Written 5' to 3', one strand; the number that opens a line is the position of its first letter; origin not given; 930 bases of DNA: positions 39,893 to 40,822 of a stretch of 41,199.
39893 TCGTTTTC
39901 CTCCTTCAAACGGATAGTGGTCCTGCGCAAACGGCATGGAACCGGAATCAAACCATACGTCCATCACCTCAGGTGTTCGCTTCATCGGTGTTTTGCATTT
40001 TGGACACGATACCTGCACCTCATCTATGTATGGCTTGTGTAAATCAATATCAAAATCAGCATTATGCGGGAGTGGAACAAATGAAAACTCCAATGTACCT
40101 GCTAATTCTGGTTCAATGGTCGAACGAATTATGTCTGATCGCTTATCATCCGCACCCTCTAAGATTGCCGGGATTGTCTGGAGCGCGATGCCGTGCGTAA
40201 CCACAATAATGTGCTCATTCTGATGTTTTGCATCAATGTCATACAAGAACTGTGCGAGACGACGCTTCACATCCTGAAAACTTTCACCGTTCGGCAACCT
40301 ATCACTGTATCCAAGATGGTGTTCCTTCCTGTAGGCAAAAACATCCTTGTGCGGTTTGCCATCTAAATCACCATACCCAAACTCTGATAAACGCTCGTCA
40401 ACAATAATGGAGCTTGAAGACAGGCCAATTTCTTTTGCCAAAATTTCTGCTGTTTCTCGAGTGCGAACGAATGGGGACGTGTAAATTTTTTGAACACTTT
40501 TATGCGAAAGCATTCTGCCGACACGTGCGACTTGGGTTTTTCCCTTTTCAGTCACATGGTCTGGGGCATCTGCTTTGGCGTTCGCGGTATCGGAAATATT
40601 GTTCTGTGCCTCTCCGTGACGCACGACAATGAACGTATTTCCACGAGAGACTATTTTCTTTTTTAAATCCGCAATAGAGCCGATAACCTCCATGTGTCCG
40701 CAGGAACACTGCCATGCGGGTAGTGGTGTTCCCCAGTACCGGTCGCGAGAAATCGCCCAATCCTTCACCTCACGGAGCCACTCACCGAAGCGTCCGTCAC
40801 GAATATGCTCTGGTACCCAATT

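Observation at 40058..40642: Apparently intact histidine-phosphatase (RHG / PGM-like) domain nested inside the catalytic core of isoleucyl-tRNA synthetase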

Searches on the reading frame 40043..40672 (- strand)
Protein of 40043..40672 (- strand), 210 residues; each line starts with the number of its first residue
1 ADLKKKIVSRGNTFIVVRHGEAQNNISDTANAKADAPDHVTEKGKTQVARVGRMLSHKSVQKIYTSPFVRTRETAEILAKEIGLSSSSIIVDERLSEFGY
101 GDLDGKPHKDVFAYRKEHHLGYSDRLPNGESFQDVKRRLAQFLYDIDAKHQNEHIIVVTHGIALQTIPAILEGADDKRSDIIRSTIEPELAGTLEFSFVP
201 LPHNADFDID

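Call 3: search_protein_families(library=pfam, proteins=[window:40058-40642:-], max_evalue=0.01)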
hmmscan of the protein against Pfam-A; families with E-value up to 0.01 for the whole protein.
window:40058-40642:- (195 aa): 1 family
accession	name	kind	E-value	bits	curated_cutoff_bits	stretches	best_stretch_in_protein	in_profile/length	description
PF00300.27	His_Phos_1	-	1.3e-35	123.3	21.7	1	5-167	2-164/194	Histidine phosphatase superfamily (branch 1)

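Call 4: search_protein_families(library=ncbifam, proteins=[window:40058-40642:-], max_evalue=0.01)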
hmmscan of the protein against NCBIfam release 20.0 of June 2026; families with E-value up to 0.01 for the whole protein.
window:40058-40642:- (195 aa): 22 families
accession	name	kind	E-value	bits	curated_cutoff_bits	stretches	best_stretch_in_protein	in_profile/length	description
TIGR03162.1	ribazole_cobC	equivalog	1.1e-24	86.8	162.9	1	5-164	2-158/176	alpha-ribazole phosphatase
NF038349.1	dPGM_arch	equivalog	5.9e-23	81.8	225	1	5-159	2-146/194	2,3-diphosphoglycerate-dependent phosphoglycerate mutase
NF005567.0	PRK07238.1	equivalog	1.2e-22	80.8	326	1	3-157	179-333/378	bifunctional RNase H/acid phosphatase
NF045917.1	PhserinePhPspA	equivalog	1.4e-21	77.1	350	1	4-161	4-161/211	phosphoserine phosphatase PspA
NF002901.0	PRK03482.1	equivalog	1.2e-19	70.8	261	1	6-159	6-159/215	2,3-diphosphoglycerate-dependent phosphoglycerate mutase GpmB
TIGR03848.1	MSMEG_4193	subfamily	6.2e-19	68.2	203.85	1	3-159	1-161/204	MSMEG_4193 family putative phosphomutase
NF011580.0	PRK15004.1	equivalog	1.2e-17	64.6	250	1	5-155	4-154/203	adenosylcobalamin/alpha-ribazole phosphatase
NF002339.0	PRK01295.1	equivalog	2.6e-15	56.4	316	1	3-166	4-174/206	2,3-bisphosphoglycerate-dependent phosphoglycerate mutase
NF009994.0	PRK13463.1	equivalog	1.4e-13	51.1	277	1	3-155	4-156/203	phosphoserine phosphatase 1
TIGR01258.1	pgm_1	subfamily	3e-11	43.2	81.7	1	4-103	3-102/245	2,3-bisphosphoglycerate-dependent phosphoglycerate mutase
TIGR00249.1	sixA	equivalog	5.3e-11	42.6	74.5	1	6-75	5-70/154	phosphohistidine phosphatase SixA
NF009993.0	PRK13462.1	equivalog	6.2e-11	42.3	226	1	4-152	8-149/203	acid phosphatase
NF010718.0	PRK14120.1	equivalog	6.9e-11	41.9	366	1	3-101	6-104/249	phosphoglyceromutase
NF002217.0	PRK01112.1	equivalog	2.7e-10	40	320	2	80-163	104-194/228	2,3-bisphosphoglycerate-dependent phosphoglycerate mutase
NF010713.0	PRK14115.1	equivalog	6.9e-10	38.6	305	1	4-100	4-100/248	2,3-diphosphoglycerate-dependent phosphoglycerate mutase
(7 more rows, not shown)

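Call 12: search_solved_structures(query=window:40058-40642:-, max_evalue=0.001, show_alignments=3)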
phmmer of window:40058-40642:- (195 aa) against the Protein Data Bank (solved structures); distinct sequences matched with E-value up to 0.001: 41.
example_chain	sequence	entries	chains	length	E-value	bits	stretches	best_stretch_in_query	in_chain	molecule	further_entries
1ebb_A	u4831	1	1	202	6.2e-18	68.6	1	3-161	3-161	PHOSPHATASE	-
1h2e_A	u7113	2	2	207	6.7e-18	68.4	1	3-161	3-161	PHOSPHATASE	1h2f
3e9c_A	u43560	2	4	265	1.4e-10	44.6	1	5-154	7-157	Zgc:56074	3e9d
4ij5_A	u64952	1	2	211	1.5e-10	44.5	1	4-165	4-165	Phosphoserine phosphatase 1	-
3f3k_A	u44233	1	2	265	3.5e-10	43.3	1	5-165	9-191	Uncharacterized protein YKR043C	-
3lg2_A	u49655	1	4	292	4.6e-10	42.9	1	5-164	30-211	Uncharacterized protein YKR043C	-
4ij6_A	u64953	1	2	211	2.1e-09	40.7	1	24-165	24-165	Phosphoserine phosphatase 1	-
1fzt_A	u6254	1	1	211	2.2e-09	40.7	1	2-165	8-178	PHOSPHOGLYCERATE MUTASE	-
3e9e_A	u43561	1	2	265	3.5e-09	40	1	5-154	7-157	Zgc:56074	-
6nru_A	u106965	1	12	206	5.6e-09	39.4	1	6-162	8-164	CobC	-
3ll4_A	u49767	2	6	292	6.2e-09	39.2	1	37-164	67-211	Uncharacterized protein YKR043C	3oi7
6e4b_A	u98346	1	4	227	8.8e-09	38.7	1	6-161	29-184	Adenosylcobalamin/alpha-ribazole phosphatase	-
3pgm_A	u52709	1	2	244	1.4e-08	38.1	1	4-99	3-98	Phosphoglycerate mutase 1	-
9mmh_A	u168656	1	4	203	1.4e-08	38.1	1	6-157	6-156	Phosphoglycerate mutase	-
1qhf_A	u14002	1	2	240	5.4e-08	36.1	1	4-101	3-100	PROTEIN (PHOSPHOGLYCERATE MUTASE)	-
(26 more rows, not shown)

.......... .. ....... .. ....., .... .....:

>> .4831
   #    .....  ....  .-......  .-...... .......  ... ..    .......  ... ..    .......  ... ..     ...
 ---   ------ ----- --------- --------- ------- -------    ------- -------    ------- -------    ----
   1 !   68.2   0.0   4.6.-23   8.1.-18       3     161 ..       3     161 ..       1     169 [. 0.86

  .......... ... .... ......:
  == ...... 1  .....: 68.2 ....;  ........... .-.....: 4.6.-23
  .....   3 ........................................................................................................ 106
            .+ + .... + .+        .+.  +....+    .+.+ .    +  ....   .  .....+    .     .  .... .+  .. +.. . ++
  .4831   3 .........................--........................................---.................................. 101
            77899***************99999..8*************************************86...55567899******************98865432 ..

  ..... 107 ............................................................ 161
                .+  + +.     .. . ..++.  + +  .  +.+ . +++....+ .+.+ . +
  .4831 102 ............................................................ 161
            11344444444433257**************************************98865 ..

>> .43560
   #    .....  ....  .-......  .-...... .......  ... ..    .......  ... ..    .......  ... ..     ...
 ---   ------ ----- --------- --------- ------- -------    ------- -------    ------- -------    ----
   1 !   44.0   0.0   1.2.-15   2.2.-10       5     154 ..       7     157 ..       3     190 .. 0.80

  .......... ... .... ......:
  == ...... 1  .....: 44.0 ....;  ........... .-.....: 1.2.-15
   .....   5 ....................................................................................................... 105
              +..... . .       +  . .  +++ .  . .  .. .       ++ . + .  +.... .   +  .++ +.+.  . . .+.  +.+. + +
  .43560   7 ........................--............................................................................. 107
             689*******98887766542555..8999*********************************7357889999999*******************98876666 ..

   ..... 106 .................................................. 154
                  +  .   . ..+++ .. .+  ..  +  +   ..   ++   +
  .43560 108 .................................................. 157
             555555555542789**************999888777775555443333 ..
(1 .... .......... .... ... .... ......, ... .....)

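Call 13: search_protein_representatives(protein=window:40058-40642:-)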
Query: 195 residues. Proteins with E-value up to 0.001 (for the whole library): 17489; up to 1e-10: 1294; up to 1e-30: 18. The best 150 are listed.
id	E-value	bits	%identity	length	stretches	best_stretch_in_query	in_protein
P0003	5.7e-60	218.6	54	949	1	1-195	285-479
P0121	1.8e-53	197.5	51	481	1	1-195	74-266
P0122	2.1e-47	177.7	34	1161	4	6-160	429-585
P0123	7.6e-47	175.9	42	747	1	1-194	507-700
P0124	4.9e-41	156.9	46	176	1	30-194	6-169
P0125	9.5e-41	156.0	41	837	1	1-194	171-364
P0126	2.8e-40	154.4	39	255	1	1-194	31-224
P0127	2.7e-39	151.3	43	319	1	7-194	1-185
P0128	4.2e-39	150.6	40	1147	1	1-195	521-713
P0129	3.2e-37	144.5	41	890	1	1-194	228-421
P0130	3.2e-36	141.3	38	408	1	2-194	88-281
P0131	1.1e-31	126.4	38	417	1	2-194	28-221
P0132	1.3e-31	126.2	35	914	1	2-165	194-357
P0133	2.2e-31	125.5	38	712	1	1-195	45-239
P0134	3.6e-31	124.8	38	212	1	1-169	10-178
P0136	3.9e-31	124.7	34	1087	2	2-154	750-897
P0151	7.5e-26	107.4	36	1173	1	1-195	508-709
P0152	2.5e-25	105.8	32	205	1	1-168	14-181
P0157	9.9e-25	103.8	29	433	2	4-157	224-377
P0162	7.9e-24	100.8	35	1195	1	1-194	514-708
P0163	1.2e-23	100.3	33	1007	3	50-160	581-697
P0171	4.1e-23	98.5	40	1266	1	1-194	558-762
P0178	2.3e-22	96.1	30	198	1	1-164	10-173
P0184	4.8e-22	95.0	29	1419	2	5-169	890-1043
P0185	5.0e-22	95.0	41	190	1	2-167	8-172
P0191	3.8e-21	92.1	33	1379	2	2-155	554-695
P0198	1.2e-20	90.4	32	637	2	30-159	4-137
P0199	1.4e-20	90.2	37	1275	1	5-158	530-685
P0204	2.0e-20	89.7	36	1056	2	6-154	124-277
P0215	1.4e-19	87.0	39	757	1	3-156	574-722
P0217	1.5e-19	86.9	38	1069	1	5-163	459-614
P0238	3.0e-18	82.7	34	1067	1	5-167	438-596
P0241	3.7e-18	82.4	30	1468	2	5-158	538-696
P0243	4.3e-18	82.1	31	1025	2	6-165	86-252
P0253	8.8e-18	81.1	29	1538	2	2-165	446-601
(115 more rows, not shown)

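Call 20: search_protein_families(library=pfam, proteins=[P0136, P0184, P0191, P0241, P0217, P0238, P0253, P0215], max_evalue=0.001)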
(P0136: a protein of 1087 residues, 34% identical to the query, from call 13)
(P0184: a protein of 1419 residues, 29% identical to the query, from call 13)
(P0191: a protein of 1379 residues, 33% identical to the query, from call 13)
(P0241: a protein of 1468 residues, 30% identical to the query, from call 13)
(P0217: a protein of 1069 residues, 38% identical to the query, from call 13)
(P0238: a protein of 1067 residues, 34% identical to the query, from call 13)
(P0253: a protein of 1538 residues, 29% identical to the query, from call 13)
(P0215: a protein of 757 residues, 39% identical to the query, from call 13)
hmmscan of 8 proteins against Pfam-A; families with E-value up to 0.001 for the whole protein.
P0136 (1087 aa): 3 families
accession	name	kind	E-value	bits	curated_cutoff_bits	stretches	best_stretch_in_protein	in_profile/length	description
PF00133.28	tRNA-synt_1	-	1.5e-135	452.6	22.7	3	21-528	2-285/414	tRNA synthetases class I (I, L, M and V)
PF00300.27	His_Phos_1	-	6.9e-69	231.8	21.7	2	541-697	1-163/194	Histidine phosphatase superfamily (branch 1)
PF09334.17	tRNA-synt_1g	-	1.1e-16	61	20.1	2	51-190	8-128/391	tRNA synthetases class I (M)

P0184 (1419 aa): 5 families
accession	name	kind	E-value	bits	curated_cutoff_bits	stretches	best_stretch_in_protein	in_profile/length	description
PF00133.28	tRNA-synt_1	-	8.4e-131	437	22.7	2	22-568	2-314/414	tRNA synthetases class I (I, L, M and V)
PF00300.27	His_Phos_1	-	3.1e-58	197.1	21.7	2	889-1035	1-156/194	Histidine phosphatase superfamily (branch 1)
PF08264.19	Anticodon_1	-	1.6e-27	96.6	25.1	1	1069-1214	1-146/148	Anticodon-binding domain of tRNA ligase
PF19302.4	DUF5915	-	2.6e-22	79.8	27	1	1232-1416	3-194/195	Domain of unknown function (DUF5915)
PF09334.17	tRNA-synt_1g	-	3.9e-15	56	20.1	2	52-191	8-128/391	tRNA synthetases class I (M)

P0191 (1379 aa): 5 families
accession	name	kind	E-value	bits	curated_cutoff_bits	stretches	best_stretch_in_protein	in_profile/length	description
PF00133.28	tRNA-synt_1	-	1.9e-123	412.7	22.7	2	22-548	2-319/414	tRNA synthetases class I (I, L, M and V)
PF00300.27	His_Phos_1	-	3.3e-59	200.3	21.7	2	558-724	3-180/194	Histidine phosphatase superfamily (branch 1)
PF08264.19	Anticodon_1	-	3.9e-29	101.9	25.1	1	1034-1181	1-146/148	Anticodon-binding domain of tRNA ligase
PF19302.4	DUF5915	-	5e-27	95.2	27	1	1194-1377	2-194/195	Domain of unknown function (DUF5915)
PF09334.17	tRNA-synt_1g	-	5e-15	55.6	20.1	1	52-191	8-128/391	tRNA synthetases class I (M)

P0241 (1468 aa): 5 families
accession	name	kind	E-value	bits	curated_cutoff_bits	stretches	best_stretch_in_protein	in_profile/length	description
PF00133.28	tRNA-synt_1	-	3e-124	415.4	22.7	2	24-529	2-266/414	tRNA synthetases class I (I, L, M and V)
PF00300.27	His_Phos_1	-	8.8e-81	270.6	21.7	2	755-938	2-182/194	Histidine phosphatase superfamily (branch 1)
PF19302.4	DUF5915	-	1.1e-23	84.2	27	1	1288-1467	2-194/195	Domain of unknown function (DUF5915)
PF08264.19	Anticodon_1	-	7.3e-22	78.3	25.1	1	1118-1265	1-144/148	Anticodon-binding domain of tRNA ligase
PF09334.17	tRNA-synt_1g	-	3e-12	46.4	20.1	1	67-119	8-60/391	tRNA synthetases class I (M)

P0217 (1069 aa): 5 families
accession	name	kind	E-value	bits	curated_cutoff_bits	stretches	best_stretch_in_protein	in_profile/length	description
PF00133.28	tRNA-synt_1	-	3.7e-116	388.7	22.7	2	16-470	1-278/414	tRNA synthetases class I (I, L, M and V)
PF00300.27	His_Phos_1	-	4.1e-35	121.7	21.7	1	461-619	4-165/194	Histidine phosphatase superfamily (branch 1)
PF08264.19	Anticodon_1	-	1.1e-33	116.6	25.1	1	812-950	1-148/148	Anticodon-binding domain of tRNA ligase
PF09334.17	tRNA-synt_1g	-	1.1e-17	64.3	20.1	2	716-780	313-376/391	tRNA synthetases class I (M)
PF10458.14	Val_tRNA-synt_C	-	2.1e-16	60.4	25.9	1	1004-1068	1-65/66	Valyl tRNA synthetase tRNA binding arm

P0238 (1067 aa): 6 families
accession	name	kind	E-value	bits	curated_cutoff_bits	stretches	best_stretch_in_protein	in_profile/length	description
PF00133.28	tRNA-synt_1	-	4.4e-120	401.7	22.7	2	14-437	2-264/414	tRNA synthetases class I (I, L, M and V)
PF00300.27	His_Phos_1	-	7.1e-46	156.8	21.7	1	438-602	2-170/194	Histidine phosphatase superfamily (branch 1)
PF08264.19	Anticodon_1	-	1.1e-32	113.4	25.1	1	787-934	1-147/148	Anticodon-binding domain of tRNA ligase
PF09334.17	tRNA-synt_1g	-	3.3e-21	75.9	20.1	2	43-183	8-145/391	tRNA synthetases class I (M)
PF13603.12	tRNA-synt_1_2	-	1.7e-12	47.6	25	1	242-302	86-146/185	Leucyl-tRNA synthetase, editing domain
PF10458.14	Val_tRNA-synt_C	-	2.2e-11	44.3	25.9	1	998-1059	1-62/66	Valyl tRNA synthetase tRNA binding arm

P0253 (1538 aa): 6 families
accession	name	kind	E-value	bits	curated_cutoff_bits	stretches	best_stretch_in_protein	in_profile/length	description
PF00133.28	tRNA-synt_1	-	2.3e-125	419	22.7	3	13-421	1-198/414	tRNA synthetases class I (I, L, M and V)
PF00300.27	His_Phos_1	-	3.6e-53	180.6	21.7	2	920-1101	1-181/194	Histidine phosphatase superfamily (branch 1)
PF08264.19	Anticodon_1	-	4.8e-33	114.6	25.1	1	1279-1424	1-146/148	Anticodon-binding domain of tRNA ligase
PF09334.17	tRNA-synt_1g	-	5.2e-24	85.2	20.1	2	44-215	8-169/391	tRNA synthetases class I (M)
PF10458.14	Val_tRNA-synt_C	-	4.4e-08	33.7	25.9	1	1479-1536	1-58/66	Valyl tRNA synthetase tRNA binding arm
PF01406.26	tRNA-synt_1e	-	0.0008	19.3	27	0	1153-1237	214-296/301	tRNA synthetases class I (C) catalytic domain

P0215 (757 aa): 3 families
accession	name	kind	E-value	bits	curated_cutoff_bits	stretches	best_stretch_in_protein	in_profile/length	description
PF00133.28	tRNA-synt_1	-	4.1e-90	302.9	22.7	2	17-493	2-304/414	tRNA synthetases class I (I, L, M and V)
PF00300.27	His_Phos_1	-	1.4e-33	116.7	21.7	1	577-749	3-182/194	Histidine phosphatase superfamily (branch 1)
PF09334.17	tRNA-synt_1g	-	2.4e-13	50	20.1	1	52-198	8-135/391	tRNA synthetases class I (M)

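Call 26: search_protein_families(library=pfam, proteins=[P0122, P0163, P0204, P0243, P0198, P0157, P0134], max_evalue=0.001)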
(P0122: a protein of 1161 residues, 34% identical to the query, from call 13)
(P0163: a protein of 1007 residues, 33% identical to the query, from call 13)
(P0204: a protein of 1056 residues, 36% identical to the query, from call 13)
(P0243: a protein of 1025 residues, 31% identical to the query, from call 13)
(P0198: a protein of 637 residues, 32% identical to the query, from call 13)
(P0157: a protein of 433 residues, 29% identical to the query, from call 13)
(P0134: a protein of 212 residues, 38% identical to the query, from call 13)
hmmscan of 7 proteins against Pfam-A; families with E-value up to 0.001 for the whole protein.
P0122 (1161 aa): 3 families
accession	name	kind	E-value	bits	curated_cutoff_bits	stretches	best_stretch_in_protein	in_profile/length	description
PF00300.27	His_Phos_1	-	9.9e-126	417.3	21.7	4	427-595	1-167/194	Histidine phosphatase superfamily (branch 1)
PF00133.28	tRNA-synt_1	-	1.6e-74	251.6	22.7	2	14-417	2-198/414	tRNA synthetases class I (I, L, M and V)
PF09334.17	tRNA-synt_1g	-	1e-12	48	20.1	1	42-185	8-135/391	tRNA synthetases class I (M)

P0163 (1007 aa): 3 families
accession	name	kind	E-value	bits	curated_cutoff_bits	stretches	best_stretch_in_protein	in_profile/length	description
PF00133.28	tRNA-synt_1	-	3.8e-96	322.8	22.7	2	18-499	2-265/414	tRNA synthetases class I (I, L, M and V)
PF00300.27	His_Phos_1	-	7.9e-78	261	21.7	3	754-922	2-173/194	Histidine phosphatase superfamily (branch 1)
PF09334.17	tRNA-synt_1g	-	3e-10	39.9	20.1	1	48-191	8-132/391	tRNA synthetases class I (M)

P0204 (1056 aa): 6 families
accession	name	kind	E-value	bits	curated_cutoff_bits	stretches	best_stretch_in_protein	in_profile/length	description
PF00300.27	His_Phos_1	-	2.3e-83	279.1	21.7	2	341-522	3-184/194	Histidine phosphatase superfamily (branch 1)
PF00133.28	tRNA-synt_1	-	6e-65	220.1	22.7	2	519-645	288-413/414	tRNA synthetases class I (I, L, M and V)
PF08264.19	Anticodon_1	-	1.2e-25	90.6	25.1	1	693-851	1-145/148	Anticodon-binding domain of tRNA ligase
PF19302.4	DUF5915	-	3.7e-21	76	27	1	876-1028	5-168/195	Domain of unknown function (DUF5915)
PF09334.17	tRNA-synt_1g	-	1.9e-08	33.9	20.1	1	594-659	314-378/391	tRNA synthetases class I (M)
PF01406.26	tRNA-synt_1e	-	0.00023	21.1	27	1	581-655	228-299/301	tRNA synthetases class I (C) catalytic domain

P0243 (1025 aa): 5 families
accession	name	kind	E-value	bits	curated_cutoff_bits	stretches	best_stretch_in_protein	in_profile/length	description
PF00300.27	His_Phos_1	-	1.1e-77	260.5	21.7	2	302-486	1-183/194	Histidine phosphatase superfamily (branch 1)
PF00133.28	tRNA-synt_1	-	1.1e-53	182.9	22.7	2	483-612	287-413/414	tRNA synthetases class I (I, L, M and V)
PF08264.19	Anticodon_1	-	1.8e-32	112.7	25.1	1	681-829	1-146/148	Anticodon-binding domain of tRNA ligase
PF19302.4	DUF5915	-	1.1e-29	103.8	27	1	846-1023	2-189/195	Domain of unknown function (DUF5915)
PF09334.17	tRNA-synt_1g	-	1.6e-05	24.3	20.1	0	565-623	318-375/391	tRNA synthetases class I (M)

P0198 (637 aa): 5 families
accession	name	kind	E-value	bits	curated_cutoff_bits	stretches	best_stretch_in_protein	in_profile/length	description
PF00300.27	His_Phos_1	-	2.7e-76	256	21.7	2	194-383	1-188/194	Histidine phosphatase superfamily (branch 1)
PF00133.28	tRNA-synt_1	-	6.3e-38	131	22.7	1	381-498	293-409/414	tRNA synthetases class I (I, L, M and V)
PF08264.19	Anticodon_1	-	9.6e-15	55.2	25.1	1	550-637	1-83/148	Anticodon-binding domain of tRNA ligase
PF09334.17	tRNA-synt_1g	-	6.9e-06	25.5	20.1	1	450-518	313-380/391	tRNA synthetases class I (M)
PF01406.26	tRNA-synt_1e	-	0.00027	20.9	27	1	440-512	230-299/301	tRNA synthetases class I (C) catalytic domain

P0157 (433 aa): 1 family
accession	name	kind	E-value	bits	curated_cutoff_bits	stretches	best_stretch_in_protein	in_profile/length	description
PF00300.27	His_Phos_1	-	8.6e-93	309.8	21.7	2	9-192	1-184/194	Histidine phosphatase superfamily (branch 1)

P0134 (212 aa): 1 family
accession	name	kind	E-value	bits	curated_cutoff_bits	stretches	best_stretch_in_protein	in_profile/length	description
PF00300.27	His_Phos_1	-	4.7e-32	111.7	21.7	1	13-170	1-158/194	Histidine phosphatase superfamily (branch 1)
